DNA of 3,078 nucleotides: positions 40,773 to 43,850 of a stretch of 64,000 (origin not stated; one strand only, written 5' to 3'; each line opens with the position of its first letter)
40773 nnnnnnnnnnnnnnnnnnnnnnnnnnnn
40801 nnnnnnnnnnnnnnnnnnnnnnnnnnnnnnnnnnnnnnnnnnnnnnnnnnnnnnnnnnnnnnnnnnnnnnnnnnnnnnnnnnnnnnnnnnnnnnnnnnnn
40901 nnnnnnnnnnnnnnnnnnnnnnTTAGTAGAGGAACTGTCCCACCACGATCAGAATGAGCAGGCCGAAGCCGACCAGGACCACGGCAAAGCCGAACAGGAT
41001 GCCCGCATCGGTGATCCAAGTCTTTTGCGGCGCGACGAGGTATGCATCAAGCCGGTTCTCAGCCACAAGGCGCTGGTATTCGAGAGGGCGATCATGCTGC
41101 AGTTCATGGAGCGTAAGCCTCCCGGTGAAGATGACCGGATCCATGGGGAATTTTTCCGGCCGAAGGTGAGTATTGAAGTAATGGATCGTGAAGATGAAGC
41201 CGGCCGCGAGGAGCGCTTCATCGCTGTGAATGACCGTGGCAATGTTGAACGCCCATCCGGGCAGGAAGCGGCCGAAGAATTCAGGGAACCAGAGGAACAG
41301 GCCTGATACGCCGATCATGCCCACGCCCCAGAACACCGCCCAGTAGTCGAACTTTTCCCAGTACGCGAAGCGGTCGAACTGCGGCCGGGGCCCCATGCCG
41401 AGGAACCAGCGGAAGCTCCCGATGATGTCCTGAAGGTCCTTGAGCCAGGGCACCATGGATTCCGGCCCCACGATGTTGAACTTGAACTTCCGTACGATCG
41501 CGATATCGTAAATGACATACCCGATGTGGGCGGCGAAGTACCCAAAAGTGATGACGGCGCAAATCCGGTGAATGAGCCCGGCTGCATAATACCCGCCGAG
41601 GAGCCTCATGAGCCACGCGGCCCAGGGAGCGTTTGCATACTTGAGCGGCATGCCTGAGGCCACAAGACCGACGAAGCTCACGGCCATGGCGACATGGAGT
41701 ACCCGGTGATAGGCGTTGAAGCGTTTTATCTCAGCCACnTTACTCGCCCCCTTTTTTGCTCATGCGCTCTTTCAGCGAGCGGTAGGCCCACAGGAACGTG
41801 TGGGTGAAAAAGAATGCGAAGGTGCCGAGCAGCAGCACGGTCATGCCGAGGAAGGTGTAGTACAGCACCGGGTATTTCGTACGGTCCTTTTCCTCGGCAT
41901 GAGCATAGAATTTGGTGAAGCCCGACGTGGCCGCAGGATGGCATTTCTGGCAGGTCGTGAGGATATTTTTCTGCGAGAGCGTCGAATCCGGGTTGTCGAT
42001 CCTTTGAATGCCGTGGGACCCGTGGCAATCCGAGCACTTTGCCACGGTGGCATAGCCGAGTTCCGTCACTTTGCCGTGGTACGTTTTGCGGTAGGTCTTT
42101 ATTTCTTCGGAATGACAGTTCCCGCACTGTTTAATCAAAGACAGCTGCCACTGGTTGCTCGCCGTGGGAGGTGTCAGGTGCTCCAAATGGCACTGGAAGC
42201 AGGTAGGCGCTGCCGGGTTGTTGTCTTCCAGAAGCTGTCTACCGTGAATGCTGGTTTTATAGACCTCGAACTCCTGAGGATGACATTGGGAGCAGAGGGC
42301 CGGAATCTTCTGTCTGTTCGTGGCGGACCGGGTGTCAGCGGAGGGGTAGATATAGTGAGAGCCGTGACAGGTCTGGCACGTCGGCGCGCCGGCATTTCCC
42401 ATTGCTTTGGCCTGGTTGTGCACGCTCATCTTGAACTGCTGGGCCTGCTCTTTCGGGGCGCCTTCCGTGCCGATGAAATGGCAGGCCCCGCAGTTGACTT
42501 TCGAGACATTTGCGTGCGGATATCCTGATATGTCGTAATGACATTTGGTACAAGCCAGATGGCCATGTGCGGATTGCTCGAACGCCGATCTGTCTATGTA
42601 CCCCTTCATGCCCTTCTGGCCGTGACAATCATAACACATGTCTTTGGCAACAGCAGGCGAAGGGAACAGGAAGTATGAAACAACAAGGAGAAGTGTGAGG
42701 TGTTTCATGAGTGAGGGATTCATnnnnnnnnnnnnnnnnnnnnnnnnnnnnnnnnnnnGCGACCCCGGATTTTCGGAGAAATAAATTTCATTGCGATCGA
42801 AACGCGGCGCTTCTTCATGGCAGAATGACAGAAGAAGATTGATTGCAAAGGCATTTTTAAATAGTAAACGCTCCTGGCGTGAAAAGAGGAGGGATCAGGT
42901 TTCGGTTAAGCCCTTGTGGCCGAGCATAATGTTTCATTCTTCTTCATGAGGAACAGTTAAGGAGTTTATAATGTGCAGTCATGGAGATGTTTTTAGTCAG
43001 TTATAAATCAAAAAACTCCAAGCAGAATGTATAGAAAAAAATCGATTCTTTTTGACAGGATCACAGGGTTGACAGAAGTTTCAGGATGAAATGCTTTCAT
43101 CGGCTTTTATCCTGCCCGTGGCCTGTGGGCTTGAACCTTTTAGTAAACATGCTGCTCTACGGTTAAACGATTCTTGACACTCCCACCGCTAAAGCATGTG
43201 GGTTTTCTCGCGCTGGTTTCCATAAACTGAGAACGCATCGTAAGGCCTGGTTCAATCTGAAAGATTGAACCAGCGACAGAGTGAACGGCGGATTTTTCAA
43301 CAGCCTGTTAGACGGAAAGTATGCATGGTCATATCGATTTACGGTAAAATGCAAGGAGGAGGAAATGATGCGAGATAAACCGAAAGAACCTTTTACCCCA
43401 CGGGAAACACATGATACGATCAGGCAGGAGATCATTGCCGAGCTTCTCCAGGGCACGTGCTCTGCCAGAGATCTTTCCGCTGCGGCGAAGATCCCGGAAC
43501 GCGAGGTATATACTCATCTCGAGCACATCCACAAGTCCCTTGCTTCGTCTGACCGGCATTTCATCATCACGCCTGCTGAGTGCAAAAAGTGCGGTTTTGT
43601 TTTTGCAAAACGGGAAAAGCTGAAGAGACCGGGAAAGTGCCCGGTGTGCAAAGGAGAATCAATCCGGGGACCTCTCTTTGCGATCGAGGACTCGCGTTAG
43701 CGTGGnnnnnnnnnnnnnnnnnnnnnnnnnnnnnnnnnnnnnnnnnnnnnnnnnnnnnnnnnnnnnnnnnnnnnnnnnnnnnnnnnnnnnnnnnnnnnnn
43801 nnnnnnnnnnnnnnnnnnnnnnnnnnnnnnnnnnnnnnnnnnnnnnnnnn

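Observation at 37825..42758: Operon coupling a nonahaem cytochrome c / cytochrome b module to a UbiE-type methyltransferase, an unknown protein and a B12-radical SAM enzyme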

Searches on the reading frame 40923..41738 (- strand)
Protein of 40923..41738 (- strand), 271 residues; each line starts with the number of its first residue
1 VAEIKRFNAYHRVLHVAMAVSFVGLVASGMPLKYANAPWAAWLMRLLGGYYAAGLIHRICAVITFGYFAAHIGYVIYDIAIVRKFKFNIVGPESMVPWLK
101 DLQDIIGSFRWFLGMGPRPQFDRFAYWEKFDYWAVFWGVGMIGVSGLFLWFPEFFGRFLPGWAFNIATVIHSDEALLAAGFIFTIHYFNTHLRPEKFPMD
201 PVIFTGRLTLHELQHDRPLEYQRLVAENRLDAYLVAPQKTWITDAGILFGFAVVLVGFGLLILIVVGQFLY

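Call 3: search_protein_families(library=pfam, proteins=[window:40923-41738:-], max_evalue=0.01)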
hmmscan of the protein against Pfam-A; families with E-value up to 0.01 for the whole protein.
window:40923-41738:- (271 aa): 2 families
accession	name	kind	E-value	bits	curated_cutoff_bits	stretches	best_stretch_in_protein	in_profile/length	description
PF01292.26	Ni_hydr_CYTB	-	4e-05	23.9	30.1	1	6-182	1-154/179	Prokaryotic cytochrome b561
PF14358.11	DUF4405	-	0.0017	19.3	26.7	1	14-74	2-64/66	Domain of unknown function (DUF4405)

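Call 4: search_protein_families(library=ncbifam, proteins=[window:40923-41738:-], max_evalue=0.01)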
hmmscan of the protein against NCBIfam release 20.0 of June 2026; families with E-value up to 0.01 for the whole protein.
window:40923-41738:- (271 aa): 2 families
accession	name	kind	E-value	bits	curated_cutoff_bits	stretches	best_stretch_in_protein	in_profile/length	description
TIGR01583.1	formate-DH-gamm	equivalog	1.5e-10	41.4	115.85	1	4-186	2-165/204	formate dehydrogenase subunit gamma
NF007924.0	PRK10639.1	equivalog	1.3e-07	31.6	341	1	3-177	6-159/211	formate dehydrogenase cytochrome b556 subunit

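Call 53: search_solved_structures(query=window:40923-41738:-, max_evalue=1)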
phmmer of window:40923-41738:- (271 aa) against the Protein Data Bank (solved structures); distinct sequences matched with E-value up to 1: 0.

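Call 77: find_homologous_proteins(query=window:40923-41738:-, max_evalue=0.00001)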
Query window:40923-41738:- (271 aa): 7311 proteins with E <= 0.00001 among 8000 candidates; the best 120 are listed.
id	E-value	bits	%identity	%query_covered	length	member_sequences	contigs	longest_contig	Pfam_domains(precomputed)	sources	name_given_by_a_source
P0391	9.6e-172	588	92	100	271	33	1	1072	PF01292.27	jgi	jgi:cytochrome b subunit of formate dehydrogenase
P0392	2.3e-165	567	89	100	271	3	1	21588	-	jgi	-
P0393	9.3e-163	558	89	100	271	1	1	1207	PF01292.27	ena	-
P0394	3.6e-161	553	86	100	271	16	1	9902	PF01292.27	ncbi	ncbi:MAG: formate dehydrogenase subunit gamma [Betaproteobacteria bacterium]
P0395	4.6e-161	553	86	100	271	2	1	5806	PF01292.27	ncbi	-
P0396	4.8e-160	550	87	100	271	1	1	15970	PF01292.27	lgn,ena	-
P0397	6.6e-158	543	84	100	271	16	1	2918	PF01292.27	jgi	-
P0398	8.4e-158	542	83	100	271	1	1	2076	PF01292.27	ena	-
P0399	2.7e-157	541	85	100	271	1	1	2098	PF01292.27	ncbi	-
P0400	8.2e-156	536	89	94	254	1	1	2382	-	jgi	jgi:thiosulfate reductase cytochrome b subunit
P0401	8.4e-156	536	83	100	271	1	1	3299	PF01292.27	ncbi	-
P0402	6.3e-155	533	82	100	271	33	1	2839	PF01292.27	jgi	jgi:thiosulfate reductase cytochrome b subunit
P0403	1.6e-154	531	82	100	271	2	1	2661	PF01292.27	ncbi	-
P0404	1.9e-154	531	81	100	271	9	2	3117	PF01292.27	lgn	-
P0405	4.7e-154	530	83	100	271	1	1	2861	PF01292.27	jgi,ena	-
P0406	4.8e-154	530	80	100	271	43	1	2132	PF01292.27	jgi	-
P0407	6.7e-154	529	82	100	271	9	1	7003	PF01292.27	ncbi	-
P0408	1.2e-153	529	82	100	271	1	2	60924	PF01292.27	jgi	jgi:cytochrome b subunit of formate dehydrogenase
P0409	1.7e-153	528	81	100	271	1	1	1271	PF01292.27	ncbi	-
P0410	1.7e-153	528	82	100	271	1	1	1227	PF01292.27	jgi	-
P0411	4.9e-153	527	80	100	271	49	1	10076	PF01292.27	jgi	-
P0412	5.5e-153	526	80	100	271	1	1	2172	PF01292.27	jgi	jgi:cytochrome b subunit of formate dehydrogenase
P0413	1.3e-152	525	83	100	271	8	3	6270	PF01292.27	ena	-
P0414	1.3e-152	525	81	100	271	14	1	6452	PF01292.27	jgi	-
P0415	1.9e-152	525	81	100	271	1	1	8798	PF01292.27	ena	-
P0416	2.3e-152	524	79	100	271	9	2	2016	PF01292.27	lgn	-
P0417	2.4e-152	524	82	100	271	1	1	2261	PF01292.27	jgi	jgi:cytochrome b subunit of formate dehydrogenase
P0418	2.8e-152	524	81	100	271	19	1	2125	PF01292.27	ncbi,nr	ncbi:MAG TPA: hypothetical protein VFK23_02920 [Nitrospirota bacterium]|nr:hypothetical protein [Nit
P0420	4.1e-152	524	82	93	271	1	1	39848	PF01292.27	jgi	jgi:cytochrome b subunit of formate dehydrogenase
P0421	9.7e-152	522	80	100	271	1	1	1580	PF01292.27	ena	-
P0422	9.9e-152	522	81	100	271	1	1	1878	PF01292.27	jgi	jgi:cytochrome b subunit of formate dehydrogenase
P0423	1.1e-151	522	81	100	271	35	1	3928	PF01292.27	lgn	-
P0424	1.2e-151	522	82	100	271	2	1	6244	PF01292.27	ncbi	-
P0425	3.2e-151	521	82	100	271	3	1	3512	PF01292.27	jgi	-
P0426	9.3e-151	519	81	100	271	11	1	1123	PF01292.27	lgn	-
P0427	9.8e-151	519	81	100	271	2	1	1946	PF01292.27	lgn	-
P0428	1.6e-150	518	79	100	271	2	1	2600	PF01292.27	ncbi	-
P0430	5.3e-150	517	79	100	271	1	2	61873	PF01292.27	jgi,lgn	jgi:cytochrome b subunit of formate dehydrogenase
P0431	2.3e-149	515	80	100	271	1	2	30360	PF01292.27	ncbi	-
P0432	2.5e-149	514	81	100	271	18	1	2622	PF01292.27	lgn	-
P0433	2.7e-149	514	79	100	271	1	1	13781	PF01292.27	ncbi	-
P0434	3.0e-149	514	81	100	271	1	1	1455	PF01292.27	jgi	jgi:cytochrome b subunit of formate dehydrogenase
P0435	4.8e-149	513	78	100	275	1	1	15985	PF01292.27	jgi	jgi:cytochrome b subunit of formate dehydrogenase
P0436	1.3e-148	512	80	100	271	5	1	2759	PF01292.27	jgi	jgi:cytochrome b subunit of formate dehydrogenase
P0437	2.4e-148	511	79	100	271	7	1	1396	PF01292.27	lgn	-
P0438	2.6e-148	511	78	100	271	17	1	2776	PF01292.27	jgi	-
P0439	3.4e-148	511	79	100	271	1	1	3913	PF01292.27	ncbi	-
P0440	3.7e-148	511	80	99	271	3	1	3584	PF01292.27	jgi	jgi:thiosulfate reductase cytochrome b subunit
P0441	4.0e-148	510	78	99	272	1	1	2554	PF01292.27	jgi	-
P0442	6.7e-148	510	78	99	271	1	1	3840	PF01292.27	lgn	-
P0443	1.7e-147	508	77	100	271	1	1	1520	PF01292.27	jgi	-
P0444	2.1e-147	508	77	100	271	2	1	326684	PF01292.27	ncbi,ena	-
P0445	2.3e-147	508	79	100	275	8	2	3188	PF01292.27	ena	-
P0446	3.7e-147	507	79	99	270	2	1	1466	PF01292.27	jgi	jgi:cytochrome b subunit of formate dehydrogenase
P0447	4.1e-147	507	81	93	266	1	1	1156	PF01292.27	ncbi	-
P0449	6.3e-147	507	79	100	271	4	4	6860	PF01292.27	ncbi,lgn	-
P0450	9.6e-147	506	78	100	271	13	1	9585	PF01292.27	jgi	-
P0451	9.7e-147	506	79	100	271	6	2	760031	PF01292.27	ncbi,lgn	-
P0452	3.2e-146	504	77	100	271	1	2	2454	PF01292.27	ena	-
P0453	1.6e-145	502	77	100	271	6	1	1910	PF01292.27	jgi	jgi:cytochrome b subunit of formate dehydrogenase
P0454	1.8e-145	502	77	100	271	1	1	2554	PF01292.27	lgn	-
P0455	3.3e-145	501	77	100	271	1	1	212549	PF01292.27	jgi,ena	-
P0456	1.6e-144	499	77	100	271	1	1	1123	PF01292.27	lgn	-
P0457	2.0e-144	498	79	99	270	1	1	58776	PF01292.27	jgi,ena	-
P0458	2.2e-144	498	77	100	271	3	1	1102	PF01292.27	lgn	-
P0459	4.7e-144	497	76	100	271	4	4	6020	PF01292.27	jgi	jgi:cytochrome b subunit of formate dehydrogenase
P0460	3.1e-143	494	77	100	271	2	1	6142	PF01292.27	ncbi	-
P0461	3.5e-143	494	77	100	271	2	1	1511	PF01292.27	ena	-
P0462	1.1e-142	493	74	100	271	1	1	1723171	PF01292.27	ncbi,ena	-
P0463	8.1e-141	486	73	100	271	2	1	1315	PF01292.27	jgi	-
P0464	3.7e-140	484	76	100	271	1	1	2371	PF01292.27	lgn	-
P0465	3.2e-139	481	75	100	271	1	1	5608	PF01292.27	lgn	-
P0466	3.5e-139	481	76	92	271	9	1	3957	PF01292.27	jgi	jgi:thiosulfate reductase cytochrome b subunit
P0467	1.0e-138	480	74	99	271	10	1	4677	PF01292.27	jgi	jgi:cytochrome b subunit of formate dehydrogenase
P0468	3.1e-138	478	72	100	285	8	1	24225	PF01292.27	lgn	-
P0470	4.6e-137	474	73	100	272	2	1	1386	PF01292.27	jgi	jgi:cytochrome b subunit of formate dehydrogenase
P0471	1.3e-136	473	72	93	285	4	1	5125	PF01292.27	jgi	-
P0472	2.3e-136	472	73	100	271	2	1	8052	PF01292.27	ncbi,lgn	-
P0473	2.7e-136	472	73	100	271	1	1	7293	PF01292.27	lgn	-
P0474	4.5e-136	471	74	100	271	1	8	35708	PF01292.27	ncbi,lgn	-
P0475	7.5e-136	470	73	100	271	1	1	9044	PF01292.27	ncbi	-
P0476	5.9e-135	467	73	99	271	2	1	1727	PF01292.27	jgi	jgi:cytochrome b subunit of formate dehydrogenase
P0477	5.0e-134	464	72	99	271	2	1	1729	PF01292.27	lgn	-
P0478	6.2e-134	464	72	100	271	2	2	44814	PF01292.27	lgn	-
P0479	3.5e-133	461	72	100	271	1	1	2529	PF01292.27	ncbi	-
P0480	5.7e-133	461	70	100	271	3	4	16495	PF01292.27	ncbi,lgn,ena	ncbi:MAG: hypothetical protein AABY44_07140 [Nitrospirota bacterium]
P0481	7.8e-133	460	71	100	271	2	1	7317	PF01292.27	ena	-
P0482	1.3e-132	460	71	100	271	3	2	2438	PF01292.27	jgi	-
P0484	3.6e-132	458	71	99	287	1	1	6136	PF01292.27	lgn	-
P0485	3.7e-132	458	71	100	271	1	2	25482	PF01292.27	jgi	jgi:cytochrome b subunit of formate dehydrogenase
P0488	5.5e-132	457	70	100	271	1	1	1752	PF01292.27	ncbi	-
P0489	5.8e-132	457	71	100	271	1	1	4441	PF01292.27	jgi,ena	-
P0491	9.6e-130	450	70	94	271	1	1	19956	PF01292.27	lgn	-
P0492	2.0e-128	446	70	100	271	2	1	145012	PF01292.27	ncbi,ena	-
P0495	4.4e-127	441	69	99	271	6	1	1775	PF01292.27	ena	-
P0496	5.0e-127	441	69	100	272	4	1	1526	PF01292.27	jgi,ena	-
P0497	5.5e-127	441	70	100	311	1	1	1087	PF01292.27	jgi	jgi:cytochrome b subunit of formate dehydrogenase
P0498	8.6e-127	440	70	97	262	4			PF01292.27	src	-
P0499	1.0e-126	440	68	100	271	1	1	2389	PF01292.27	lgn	-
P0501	5.0e-126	438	67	100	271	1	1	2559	PF01292.27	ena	-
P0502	6.7e-126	437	70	100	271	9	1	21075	PF01292.27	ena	-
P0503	4.4e-124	432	69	100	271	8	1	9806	PF01292.27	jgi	jgi:cytochrome b subunit of formate dehydrogenase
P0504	1.5e-123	430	69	99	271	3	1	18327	PF01292.27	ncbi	-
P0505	2.0e-123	429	68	100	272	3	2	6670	PF01292.27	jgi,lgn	-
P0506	4.4e-123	428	74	86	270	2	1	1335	PF01292.27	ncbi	-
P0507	2.2e-121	423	68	100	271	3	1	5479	PF01292.27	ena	-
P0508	2.8e-121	422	66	99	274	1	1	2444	PF01292.27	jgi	jgi:thiosulfate reductase cytochrome b subunit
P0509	3.5e-121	422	68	98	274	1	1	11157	PF01292.27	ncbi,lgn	ncbi:MAG: cytochrome b/b6 domain-containing protein [Nitrospirota bacterium]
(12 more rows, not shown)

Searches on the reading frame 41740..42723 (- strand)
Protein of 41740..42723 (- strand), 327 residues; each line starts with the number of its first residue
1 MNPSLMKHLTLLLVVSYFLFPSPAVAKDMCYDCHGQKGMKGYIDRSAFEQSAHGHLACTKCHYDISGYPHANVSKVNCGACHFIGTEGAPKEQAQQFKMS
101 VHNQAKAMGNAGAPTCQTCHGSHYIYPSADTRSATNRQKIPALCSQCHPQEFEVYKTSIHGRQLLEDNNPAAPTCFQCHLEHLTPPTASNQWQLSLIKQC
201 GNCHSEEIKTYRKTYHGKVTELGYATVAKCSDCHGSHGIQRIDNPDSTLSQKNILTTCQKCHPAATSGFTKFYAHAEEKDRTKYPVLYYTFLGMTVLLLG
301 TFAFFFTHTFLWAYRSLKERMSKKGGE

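Call 3: search_protein_families(library=pfam, proteins=[window:41740-42723:-], max_evalue=0.01)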
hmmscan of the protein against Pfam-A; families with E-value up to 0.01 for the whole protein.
window:41740-42723:- (327 aa): 3 families
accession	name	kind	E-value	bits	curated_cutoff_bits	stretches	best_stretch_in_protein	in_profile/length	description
PF14522.11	Cytochrome_C7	-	6.6e-11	42.3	24.8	2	196-262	12-66/67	Cytochrome c7 and related cytochrome c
PF14537.11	Cytochrom_c3_2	-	3.3e-09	37.5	25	2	55-148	6-78/79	Cytochrome c3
PF09699.15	Paired_CXXCH_1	-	4.8e-09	36.2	20.6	2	227-264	6-38/41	Doubled CXXCH motif (Paired_CXXCH_1)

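Call 4: search_protein_families(library=ncbifam, proteins=[window:41740-42723:-], max_evalue=0.01)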
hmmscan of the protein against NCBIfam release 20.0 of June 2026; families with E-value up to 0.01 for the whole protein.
window:41740-42723:- (327 aa): 2 families
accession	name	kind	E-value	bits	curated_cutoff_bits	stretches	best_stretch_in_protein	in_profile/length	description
TIGR01905.1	paired_CXXCH_1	subfamily_domain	1.4e-05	24.9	25.2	0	115-150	8-38/41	doubled CXXCH domain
TIGR01904.2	GSu_C4xC__C2xCH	domain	0.00088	19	27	1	168-213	17-65/73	CxxxxCH/CxxCH domain c-type cytochrome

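Call 54: search_solved_structures(query=window:41740-42723:-, max_evalue=1)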
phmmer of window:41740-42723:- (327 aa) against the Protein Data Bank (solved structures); distinct sequences matched with E-value up to 1: 8.
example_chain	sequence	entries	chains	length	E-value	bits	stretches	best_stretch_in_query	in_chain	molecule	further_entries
28pb_A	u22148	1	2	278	0.0013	21.3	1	28-180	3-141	Cytochrome c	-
5g32_A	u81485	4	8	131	0.031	16.7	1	172-259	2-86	RAD14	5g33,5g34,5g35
5a39_A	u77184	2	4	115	0.042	16.3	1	172-258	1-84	DNA REPAIR PROTEIN RAD14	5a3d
5lcl_A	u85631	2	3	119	0.045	16.2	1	172-258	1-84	DNA repair protein RAD14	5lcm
5lcl_B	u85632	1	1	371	0.051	16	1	170-257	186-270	DNA repair protein RAD14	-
4hp4_A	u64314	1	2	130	0.098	15.1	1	56-105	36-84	Eag-like K[+] channel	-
7ood_x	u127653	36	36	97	0.34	13.3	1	228-277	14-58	50S ribosomal protein L31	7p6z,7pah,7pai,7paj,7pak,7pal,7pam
4qo5_A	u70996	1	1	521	0.96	11.8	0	132-172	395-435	Hypothetical multiheme protein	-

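Call 75: search_solved_structures(query=A4, max_evalue=0.1, show_alignments=1)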
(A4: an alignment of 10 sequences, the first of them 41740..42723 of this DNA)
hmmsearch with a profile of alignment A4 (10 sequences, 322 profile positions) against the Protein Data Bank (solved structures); distinct sequences matched with E-value up to 0.1: 16.
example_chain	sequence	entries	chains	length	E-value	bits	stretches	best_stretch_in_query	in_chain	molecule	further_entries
4qo5_A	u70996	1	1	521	3.3e-05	26.4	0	127-166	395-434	Hypothetical multiheme protein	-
5lcl_B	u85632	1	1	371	0.0011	21.4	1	162-209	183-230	DNA repair protein RAD14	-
5g32_A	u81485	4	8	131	0.0017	20.7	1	167-209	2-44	RAD14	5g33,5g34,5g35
5a39_A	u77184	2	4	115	0.0021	20.5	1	167-209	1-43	DNA REPAIR PROTEIN RAD14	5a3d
28pb_A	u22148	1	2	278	0.0022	20.4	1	22-175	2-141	Cytochrome c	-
5lcl_A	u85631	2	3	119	0.0023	20.3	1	167-209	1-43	DNA repair protein RAD14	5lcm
3dgo_A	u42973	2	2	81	0.0025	20.2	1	163-221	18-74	ATP Binding Protein-DX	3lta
3lt8_A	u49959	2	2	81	0.0025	20.2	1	162-221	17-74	ATP BINDING PROTEIN-D65V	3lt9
2p09_A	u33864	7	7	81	0.004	19.5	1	163-221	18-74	a non-biological ATP binding protein with two mutations N32D and D65V | ATP Binding Protein-DX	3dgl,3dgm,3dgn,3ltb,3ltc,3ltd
2p0x_A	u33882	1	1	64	0.004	19.5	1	170-221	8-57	abiotic ATP-binding, folding optimized protein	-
2ozy_A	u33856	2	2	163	0.0082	18.5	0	110-242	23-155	Cytochrome c-type protein nrfB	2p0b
9wt9_A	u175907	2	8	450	0.022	17.1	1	136-261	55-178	Cytochrome c,Multiheme cytochrome c selenoprotein mutant (MccSep U325A) | Cytochrome c,Multiheme cytochrome c selenoprotein (MccSep)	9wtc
9wt8_A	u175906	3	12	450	0.023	17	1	136-261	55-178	Cytochrome c,Multiheme cytochrome c selenoprotein (MccSep)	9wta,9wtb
8z82_C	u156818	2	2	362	0.038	16.3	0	59-100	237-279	Photosynthetic reaction center cytochrome c subunit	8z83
2p05_A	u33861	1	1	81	0.057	15.7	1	162-220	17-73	a non-biological ATP binding protein 1819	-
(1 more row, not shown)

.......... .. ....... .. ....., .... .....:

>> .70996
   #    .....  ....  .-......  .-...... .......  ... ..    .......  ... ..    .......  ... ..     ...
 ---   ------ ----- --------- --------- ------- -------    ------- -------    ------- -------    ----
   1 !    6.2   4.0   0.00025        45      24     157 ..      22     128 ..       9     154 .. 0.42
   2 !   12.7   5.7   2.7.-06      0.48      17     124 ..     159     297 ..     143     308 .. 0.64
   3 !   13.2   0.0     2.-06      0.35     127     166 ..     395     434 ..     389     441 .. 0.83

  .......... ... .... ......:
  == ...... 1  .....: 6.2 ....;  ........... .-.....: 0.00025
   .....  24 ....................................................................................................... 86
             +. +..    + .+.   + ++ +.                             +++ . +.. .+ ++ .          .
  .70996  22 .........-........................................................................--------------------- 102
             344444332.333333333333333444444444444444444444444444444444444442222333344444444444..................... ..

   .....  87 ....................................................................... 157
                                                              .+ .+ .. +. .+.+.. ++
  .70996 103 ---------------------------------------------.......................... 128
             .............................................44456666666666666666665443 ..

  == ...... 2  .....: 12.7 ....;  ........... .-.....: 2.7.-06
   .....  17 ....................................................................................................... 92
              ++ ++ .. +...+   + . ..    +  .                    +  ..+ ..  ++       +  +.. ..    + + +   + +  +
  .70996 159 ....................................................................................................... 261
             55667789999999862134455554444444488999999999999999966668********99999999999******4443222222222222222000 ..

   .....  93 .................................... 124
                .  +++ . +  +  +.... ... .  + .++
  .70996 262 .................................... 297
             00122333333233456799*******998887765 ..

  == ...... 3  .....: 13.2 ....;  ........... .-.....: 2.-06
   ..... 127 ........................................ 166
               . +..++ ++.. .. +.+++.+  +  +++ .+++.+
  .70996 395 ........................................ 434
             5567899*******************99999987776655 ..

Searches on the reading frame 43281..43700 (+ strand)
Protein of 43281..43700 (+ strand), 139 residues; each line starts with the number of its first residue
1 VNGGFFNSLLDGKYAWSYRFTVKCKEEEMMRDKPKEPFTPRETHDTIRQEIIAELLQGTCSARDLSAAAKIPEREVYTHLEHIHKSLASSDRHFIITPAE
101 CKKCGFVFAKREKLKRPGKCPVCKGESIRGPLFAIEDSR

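Call 3: search_protein_families(library=pfam, proteins=[window:43281-43700:+], max_evalue=0.01)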
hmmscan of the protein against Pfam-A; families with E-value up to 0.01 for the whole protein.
window:43281-43700:+ (139 aa): 5 families
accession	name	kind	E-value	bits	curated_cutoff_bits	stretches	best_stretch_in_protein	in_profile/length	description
PF21476.4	PF0610-like_N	-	1.3e-15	57.7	33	1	46-93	1-48/50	PF0610-like, N-terminal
PF23470.1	Zn_ribbon_PF0610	-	3.7e-09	36.6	26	1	98-136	1-37/39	PF0610 rubredoxin-like zinc beta-ribbon domain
PF21349.2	RUBY_RBDX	-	0.0033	17.3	26.5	1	101-124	3-23/30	Rubrerythrin, rubredoxin-like domain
PF06221.18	zf-C2HC5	-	0.0079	16.6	25.8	0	93-126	11-43/54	Putative zinc finger motif, C2HC5-type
PF05191.20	ADK_lid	-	0.0082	16.5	26.6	0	101-127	4-31/36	Adenylate kinase, active site lid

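Call 4: search_protein_families(library=ncbifam, proteins=[window:43281-43700:+], max_evalue=0.01)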
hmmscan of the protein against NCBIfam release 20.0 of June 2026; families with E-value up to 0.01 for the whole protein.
window:43281-43700:+ (139 aa): 2 families
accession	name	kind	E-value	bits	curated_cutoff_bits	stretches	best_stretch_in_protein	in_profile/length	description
TIGR02605.1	CxxC_CxxC_SSSS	subfamily_domain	0.0012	18.9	31.3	1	100-128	7-37/52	FmdB family zinc ribbon protein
NF003331.0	PRK04338.1-7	equivalog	0.0082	15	560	1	98-134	242-277/376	tRNA (guanine(26)-N(2))-dimethyltransferase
